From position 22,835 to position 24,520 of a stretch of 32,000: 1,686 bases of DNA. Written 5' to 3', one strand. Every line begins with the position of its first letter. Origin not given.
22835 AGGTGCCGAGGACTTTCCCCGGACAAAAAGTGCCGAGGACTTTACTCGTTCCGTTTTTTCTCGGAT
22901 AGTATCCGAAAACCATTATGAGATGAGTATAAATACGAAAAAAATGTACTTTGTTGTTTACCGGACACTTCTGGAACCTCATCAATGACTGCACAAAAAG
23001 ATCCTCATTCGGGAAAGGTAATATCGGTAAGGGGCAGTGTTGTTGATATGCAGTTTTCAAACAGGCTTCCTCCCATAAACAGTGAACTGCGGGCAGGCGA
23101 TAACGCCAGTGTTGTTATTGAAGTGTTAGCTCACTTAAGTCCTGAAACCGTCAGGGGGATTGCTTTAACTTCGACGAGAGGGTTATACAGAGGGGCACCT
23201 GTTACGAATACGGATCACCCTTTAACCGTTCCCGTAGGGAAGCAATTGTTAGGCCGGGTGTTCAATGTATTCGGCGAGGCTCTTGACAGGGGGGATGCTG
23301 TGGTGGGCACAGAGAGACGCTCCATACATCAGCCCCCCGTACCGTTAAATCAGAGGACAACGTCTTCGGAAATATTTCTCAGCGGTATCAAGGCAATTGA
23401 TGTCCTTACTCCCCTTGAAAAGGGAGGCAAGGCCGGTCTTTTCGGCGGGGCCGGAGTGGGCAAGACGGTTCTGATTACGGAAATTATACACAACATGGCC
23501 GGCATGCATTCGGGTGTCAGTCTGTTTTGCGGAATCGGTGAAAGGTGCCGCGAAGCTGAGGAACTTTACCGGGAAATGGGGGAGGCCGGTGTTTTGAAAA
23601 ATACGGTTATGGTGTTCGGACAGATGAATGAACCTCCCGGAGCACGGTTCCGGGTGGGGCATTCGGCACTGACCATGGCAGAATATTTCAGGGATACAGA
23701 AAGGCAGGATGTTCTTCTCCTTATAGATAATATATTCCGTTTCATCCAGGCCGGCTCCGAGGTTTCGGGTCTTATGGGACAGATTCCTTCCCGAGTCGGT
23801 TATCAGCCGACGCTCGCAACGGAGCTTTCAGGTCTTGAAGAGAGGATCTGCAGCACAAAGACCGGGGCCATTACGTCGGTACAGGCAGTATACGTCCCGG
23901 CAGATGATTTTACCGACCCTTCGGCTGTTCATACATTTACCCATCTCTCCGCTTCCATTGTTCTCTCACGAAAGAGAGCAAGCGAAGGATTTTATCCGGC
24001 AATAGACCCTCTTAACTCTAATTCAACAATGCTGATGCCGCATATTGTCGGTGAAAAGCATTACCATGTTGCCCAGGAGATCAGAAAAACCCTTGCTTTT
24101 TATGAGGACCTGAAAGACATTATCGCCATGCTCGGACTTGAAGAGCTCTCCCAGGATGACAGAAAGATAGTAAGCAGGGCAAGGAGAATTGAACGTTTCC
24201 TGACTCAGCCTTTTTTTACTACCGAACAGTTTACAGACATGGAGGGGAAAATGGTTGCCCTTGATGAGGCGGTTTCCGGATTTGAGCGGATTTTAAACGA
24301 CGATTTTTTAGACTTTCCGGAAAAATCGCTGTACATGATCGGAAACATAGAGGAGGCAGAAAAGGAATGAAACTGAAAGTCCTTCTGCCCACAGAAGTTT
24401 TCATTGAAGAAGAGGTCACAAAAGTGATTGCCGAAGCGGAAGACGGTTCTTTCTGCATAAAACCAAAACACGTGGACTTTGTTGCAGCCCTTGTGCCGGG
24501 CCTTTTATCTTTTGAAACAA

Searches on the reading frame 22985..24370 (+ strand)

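Call 25: search_protein_families(library=pfam, proteins=[window:22985-24370:+], max_evalue=0.00001)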
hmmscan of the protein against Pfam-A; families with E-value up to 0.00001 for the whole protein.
window:22985-24370:+ (461 aa): 3 families
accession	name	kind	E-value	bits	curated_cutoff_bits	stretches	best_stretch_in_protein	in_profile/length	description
PF00006.31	ATP-synt_ab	-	2e-72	243.7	29.5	1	134-347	1-213/213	ATP synthase alpha/beta family, nucleotide-binding domain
PF22919.1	ATP-synt_VA_C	-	8.6e-14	51.9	24.7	1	352-431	5-86/101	C-terminal domain of V and A type ATP synthase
PF02874.29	ATP-synt_ab_N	-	8.1e-11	42.7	20.9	1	12-76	1-68/69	ATP synthase alpha/beta family, beta-barrel domain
